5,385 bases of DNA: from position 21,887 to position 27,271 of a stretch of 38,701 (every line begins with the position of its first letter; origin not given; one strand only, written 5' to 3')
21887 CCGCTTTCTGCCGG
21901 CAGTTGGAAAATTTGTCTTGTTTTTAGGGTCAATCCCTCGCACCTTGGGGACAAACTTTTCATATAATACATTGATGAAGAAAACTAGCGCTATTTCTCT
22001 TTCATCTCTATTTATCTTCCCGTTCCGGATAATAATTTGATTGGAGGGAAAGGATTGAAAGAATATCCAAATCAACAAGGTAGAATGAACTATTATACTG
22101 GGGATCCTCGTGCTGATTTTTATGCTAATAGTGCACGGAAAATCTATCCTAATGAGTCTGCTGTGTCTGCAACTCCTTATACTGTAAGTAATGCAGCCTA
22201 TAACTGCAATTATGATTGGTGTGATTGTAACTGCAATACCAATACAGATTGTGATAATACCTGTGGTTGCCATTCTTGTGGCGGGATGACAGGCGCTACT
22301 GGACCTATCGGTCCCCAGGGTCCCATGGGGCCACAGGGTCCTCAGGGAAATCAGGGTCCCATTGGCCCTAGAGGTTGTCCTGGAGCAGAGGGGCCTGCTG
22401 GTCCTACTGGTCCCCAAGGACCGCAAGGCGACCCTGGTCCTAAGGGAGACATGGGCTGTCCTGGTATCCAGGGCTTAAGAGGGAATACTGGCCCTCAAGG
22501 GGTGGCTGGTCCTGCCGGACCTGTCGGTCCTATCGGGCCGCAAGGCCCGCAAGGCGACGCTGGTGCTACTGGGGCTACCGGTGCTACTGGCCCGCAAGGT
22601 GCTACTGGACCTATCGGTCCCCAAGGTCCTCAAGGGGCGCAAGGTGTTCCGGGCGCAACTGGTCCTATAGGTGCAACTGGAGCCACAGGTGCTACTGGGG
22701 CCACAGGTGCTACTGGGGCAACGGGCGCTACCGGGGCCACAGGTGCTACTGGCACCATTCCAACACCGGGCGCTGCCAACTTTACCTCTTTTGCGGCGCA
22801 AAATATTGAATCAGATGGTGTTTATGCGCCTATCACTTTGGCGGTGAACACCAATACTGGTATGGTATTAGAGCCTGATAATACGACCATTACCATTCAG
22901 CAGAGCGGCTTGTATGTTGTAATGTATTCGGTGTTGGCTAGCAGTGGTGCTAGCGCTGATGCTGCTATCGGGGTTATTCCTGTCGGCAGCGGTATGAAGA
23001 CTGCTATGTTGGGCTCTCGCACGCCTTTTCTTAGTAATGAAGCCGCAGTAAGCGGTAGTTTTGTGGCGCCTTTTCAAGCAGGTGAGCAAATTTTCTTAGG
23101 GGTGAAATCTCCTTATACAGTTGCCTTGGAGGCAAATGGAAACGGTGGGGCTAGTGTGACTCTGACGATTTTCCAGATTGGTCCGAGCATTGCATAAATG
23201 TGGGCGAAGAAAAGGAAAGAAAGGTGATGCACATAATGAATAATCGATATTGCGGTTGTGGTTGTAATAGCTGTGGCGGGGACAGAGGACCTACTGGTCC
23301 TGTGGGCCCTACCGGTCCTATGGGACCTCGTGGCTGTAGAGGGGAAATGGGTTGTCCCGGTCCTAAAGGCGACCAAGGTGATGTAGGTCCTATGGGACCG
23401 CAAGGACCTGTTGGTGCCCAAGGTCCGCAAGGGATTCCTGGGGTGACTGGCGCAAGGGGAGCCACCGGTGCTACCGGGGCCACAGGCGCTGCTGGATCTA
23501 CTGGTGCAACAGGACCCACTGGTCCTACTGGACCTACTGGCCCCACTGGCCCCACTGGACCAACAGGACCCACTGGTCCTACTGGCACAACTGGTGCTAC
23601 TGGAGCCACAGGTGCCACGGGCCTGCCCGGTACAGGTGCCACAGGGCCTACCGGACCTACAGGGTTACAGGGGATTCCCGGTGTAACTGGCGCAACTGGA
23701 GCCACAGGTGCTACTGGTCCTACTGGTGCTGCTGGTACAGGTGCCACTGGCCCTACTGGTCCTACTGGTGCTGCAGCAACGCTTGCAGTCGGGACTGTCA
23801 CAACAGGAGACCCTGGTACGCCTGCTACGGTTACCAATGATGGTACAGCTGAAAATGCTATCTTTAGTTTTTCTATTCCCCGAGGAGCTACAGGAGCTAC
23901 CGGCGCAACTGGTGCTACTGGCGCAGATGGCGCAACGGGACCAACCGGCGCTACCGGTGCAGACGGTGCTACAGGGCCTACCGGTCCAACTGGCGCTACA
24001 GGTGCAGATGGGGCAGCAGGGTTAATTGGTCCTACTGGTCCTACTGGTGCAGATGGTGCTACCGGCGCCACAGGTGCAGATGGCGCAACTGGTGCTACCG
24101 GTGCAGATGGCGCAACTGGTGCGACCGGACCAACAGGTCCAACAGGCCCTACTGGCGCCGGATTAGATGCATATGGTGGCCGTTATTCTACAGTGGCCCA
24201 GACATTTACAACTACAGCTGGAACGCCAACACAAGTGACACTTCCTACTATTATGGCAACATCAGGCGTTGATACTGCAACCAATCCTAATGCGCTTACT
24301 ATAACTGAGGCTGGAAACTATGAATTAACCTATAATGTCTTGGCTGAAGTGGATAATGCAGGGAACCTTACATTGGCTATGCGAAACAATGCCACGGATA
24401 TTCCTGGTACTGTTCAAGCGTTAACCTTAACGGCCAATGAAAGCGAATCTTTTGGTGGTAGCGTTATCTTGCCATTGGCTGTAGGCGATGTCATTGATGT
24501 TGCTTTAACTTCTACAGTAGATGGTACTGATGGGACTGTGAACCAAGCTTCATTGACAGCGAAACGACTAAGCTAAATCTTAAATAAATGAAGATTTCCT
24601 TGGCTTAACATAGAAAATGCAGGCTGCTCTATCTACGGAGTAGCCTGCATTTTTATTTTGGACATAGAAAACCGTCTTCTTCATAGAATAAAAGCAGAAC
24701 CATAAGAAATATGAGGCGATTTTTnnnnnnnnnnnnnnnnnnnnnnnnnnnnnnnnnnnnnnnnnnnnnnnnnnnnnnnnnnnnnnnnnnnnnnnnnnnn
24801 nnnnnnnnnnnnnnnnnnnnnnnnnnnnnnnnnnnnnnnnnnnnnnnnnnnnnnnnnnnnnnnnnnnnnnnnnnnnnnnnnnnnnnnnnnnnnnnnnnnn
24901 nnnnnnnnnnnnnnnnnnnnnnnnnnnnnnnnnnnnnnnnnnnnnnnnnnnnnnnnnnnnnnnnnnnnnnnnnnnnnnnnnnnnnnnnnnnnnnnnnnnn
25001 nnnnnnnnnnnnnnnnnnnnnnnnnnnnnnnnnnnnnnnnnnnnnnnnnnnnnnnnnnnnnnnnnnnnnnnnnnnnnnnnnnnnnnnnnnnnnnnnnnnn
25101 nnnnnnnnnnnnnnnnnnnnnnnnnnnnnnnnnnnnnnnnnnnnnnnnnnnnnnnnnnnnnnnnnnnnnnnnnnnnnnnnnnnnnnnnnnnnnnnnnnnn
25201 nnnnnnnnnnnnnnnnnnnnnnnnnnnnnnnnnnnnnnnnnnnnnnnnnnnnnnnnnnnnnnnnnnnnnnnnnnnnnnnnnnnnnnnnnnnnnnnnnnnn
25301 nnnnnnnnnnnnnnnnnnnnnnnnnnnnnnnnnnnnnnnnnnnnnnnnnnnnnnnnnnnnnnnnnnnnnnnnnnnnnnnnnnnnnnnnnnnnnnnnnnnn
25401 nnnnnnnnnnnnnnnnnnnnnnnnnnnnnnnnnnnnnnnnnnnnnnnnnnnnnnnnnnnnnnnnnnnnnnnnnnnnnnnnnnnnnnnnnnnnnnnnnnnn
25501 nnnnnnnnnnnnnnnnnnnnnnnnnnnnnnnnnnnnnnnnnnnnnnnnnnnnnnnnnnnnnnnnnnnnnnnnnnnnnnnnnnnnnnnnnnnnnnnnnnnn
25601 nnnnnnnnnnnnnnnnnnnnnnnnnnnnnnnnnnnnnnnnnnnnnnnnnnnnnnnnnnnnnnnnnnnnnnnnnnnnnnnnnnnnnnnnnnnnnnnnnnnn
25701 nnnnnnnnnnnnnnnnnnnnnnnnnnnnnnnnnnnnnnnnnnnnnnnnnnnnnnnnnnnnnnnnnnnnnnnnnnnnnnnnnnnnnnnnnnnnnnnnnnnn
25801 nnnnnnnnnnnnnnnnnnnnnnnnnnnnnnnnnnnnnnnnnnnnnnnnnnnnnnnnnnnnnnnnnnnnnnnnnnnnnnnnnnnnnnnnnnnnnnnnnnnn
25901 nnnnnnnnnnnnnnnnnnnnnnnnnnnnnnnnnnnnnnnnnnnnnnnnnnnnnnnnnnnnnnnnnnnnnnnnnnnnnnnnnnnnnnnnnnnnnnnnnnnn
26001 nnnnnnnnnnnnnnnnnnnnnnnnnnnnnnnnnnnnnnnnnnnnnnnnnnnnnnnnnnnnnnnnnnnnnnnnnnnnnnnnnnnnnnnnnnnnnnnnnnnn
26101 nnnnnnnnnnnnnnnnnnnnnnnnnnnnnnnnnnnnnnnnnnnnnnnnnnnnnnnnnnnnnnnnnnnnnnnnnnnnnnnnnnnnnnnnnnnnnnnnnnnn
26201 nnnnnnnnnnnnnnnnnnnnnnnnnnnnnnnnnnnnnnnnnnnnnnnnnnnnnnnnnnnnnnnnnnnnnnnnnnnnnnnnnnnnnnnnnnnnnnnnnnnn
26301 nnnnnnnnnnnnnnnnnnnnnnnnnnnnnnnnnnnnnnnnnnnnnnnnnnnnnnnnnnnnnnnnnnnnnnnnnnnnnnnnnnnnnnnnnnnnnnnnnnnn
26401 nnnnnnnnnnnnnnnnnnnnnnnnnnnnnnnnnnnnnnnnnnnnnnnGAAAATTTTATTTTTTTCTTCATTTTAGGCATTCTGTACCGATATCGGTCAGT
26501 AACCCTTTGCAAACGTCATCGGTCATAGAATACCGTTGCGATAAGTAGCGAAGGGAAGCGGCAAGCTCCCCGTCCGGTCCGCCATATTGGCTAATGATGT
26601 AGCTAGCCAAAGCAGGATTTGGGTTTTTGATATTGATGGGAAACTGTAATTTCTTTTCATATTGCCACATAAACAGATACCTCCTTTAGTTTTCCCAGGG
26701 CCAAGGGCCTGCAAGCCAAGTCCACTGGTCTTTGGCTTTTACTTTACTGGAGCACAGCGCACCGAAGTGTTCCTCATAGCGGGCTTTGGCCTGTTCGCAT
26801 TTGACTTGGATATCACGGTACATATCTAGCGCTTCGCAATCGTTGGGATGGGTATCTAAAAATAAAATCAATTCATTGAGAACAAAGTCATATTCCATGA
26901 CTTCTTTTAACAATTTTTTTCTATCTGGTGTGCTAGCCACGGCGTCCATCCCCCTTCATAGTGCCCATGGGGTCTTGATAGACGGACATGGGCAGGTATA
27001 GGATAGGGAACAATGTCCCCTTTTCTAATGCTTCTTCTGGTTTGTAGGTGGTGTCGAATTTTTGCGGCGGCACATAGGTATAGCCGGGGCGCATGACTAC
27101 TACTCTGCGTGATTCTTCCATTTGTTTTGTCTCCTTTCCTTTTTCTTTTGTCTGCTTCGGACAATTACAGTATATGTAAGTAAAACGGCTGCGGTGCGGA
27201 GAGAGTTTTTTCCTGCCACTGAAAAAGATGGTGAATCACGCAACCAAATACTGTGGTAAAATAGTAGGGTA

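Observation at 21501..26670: cotJC is split in frame by a 4.6-kb serine-recombinase element (skin/SPbeta-like intervening element)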

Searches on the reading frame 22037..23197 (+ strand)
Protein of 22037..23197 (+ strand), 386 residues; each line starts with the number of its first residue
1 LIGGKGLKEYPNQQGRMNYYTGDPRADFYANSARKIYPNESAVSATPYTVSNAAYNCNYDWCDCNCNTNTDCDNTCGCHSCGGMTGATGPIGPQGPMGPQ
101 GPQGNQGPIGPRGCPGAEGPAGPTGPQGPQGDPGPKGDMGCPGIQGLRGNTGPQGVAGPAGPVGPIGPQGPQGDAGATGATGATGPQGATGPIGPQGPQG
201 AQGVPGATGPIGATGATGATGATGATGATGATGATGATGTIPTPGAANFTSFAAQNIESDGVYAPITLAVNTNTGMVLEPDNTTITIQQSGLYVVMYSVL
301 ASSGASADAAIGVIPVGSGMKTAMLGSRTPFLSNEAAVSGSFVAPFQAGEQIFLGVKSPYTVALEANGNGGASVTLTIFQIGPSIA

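Call 6: search_protein_families(library=pfam, proteins=[window:22037-23197:+], max_evalue=0.01)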
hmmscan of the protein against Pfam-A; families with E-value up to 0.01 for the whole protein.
window:22037-23197:+ (386 aa): 2 families
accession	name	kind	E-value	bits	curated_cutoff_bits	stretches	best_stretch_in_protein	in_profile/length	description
PF01391.23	Collagen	-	1.1e-24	86.4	27.2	3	86-141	1-56/60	Collagen triple helix repeat (20 copies)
PF18573.7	BclA_C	-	1.5e-06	28.6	38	1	267-381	23-127/128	BclA C-terminal domain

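Call 95: search_protein_families(library=ncbifam, proteins=[window:22055-23194:+], max_evalue=0.001)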
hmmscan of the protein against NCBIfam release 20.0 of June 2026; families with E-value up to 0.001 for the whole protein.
window:22055-23194:+ (380 aa): 4 families
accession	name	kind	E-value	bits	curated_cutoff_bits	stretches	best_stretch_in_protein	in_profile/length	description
NF046116.1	adhesin_Lcl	equivalog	4.6e-28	97.9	500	1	71-255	93-281/431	collagen-like adhesin Lcl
NF038329.2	gly_rich_SclB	equivalog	2.4e-26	92.6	325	1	74-238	123-288/442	LPXTG-anchored collagen-like adhesin Scl2/SclB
NF038330.1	adhesin_SclA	exception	1.3e-18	67.8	400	1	77-242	114-281/405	LPXTG-anchored collagen-like adhesin Scl1/SclA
NF038313.3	HisXaaSer_A4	exception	0.00097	20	55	0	194-233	52-91/93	His-Xaa-Ser repeat protein HxsA4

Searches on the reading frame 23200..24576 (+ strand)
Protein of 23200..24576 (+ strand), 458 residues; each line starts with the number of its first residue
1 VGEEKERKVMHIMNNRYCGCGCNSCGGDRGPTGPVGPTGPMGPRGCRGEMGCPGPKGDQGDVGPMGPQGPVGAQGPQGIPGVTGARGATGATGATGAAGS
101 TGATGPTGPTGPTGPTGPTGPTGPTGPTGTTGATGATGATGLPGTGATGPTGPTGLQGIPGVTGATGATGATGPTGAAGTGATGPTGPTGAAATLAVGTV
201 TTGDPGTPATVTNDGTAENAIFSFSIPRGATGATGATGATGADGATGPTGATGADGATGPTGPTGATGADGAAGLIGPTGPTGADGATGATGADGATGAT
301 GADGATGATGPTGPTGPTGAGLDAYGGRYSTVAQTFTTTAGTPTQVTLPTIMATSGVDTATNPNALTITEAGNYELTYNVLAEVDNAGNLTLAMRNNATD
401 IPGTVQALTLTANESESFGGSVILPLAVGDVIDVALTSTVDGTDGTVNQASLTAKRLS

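Call 6: search_protein_families(library=pfam, proteins=[window:23200-24576:+], max_evalue=0.01)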
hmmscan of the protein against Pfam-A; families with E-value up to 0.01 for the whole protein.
window:23200-24576:+ (458 aa): 2 families
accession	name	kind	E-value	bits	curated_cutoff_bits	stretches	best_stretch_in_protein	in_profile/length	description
PF01391.23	Collagen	-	6.8e-36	122.3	27.2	2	228-283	3-58/60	Collagen triple helix repeat (20 copies)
PF18573.7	BclA_C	-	5e-08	33.3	38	1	338-457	13-127/128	BclA C-terminal domain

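Call 95: search_protein_families(library=ncbifam, proteins=[window:23200-24573:+], max_evalue=0.001)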
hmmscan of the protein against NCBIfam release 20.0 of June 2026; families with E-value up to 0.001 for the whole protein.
window:23200-24573:+ (458 aa): 3 families
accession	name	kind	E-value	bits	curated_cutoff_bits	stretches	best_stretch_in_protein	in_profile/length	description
NF038330.1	adhesin_SclA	exception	1.4e-33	117.1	400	3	26-161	113-255/405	LPXTG-anchored collagen-like adhesin Scl1/SclA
NF038329.2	gly_rich_SclB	equivalog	5.6e-33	114.5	325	2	26-215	119-307/442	LPXTG-anchored collagen-like adhesin Scl2/SclB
NF046116.1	adhesin_Lcl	equivalog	6.9e-28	97.3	500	2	22-188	112-281/431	collagen-like adhesin Lcl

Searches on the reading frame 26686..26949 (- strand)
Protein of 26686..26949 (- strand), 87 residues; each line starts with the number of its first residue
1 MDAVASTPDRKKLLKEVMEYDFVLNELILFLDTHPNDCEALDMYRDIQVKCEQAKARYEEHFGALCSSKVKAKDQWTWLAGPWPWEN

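Call 6: search_protein_families(library=pfam, proteins=[window:26686-26949:-], max_evalue=0.01)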
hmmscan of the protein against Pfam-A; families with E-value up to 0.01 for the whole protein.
window:26686-26949:- (87 aa): 1 family
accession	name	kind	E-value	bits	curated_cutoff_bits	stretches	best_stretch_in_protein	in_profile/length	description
PF12652.12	CotJB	-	3.3e-28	98.1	29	1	11-86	1-76/76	CotJB protein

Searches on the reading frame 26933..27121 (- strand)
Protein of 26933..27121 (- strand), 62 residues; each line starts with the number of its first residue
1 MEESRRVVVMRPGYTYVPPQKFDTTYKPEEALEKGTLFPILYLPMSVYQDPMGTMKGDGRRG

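Call 6: search_protein_families(library=pfam, proteins=[window:26933-27121:-], max_evalue=0.01)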
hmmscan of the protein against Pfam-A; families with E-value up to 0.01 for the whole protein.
window:26933-27121:- (62 aa): 1 family
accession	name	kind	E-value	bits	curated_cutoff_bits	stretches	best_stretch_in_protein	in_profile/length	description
PF11007.13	CotJA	-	3.5e-13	49.6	25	1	13-44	3-34/35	Spore coat associated protein JA (CotJA)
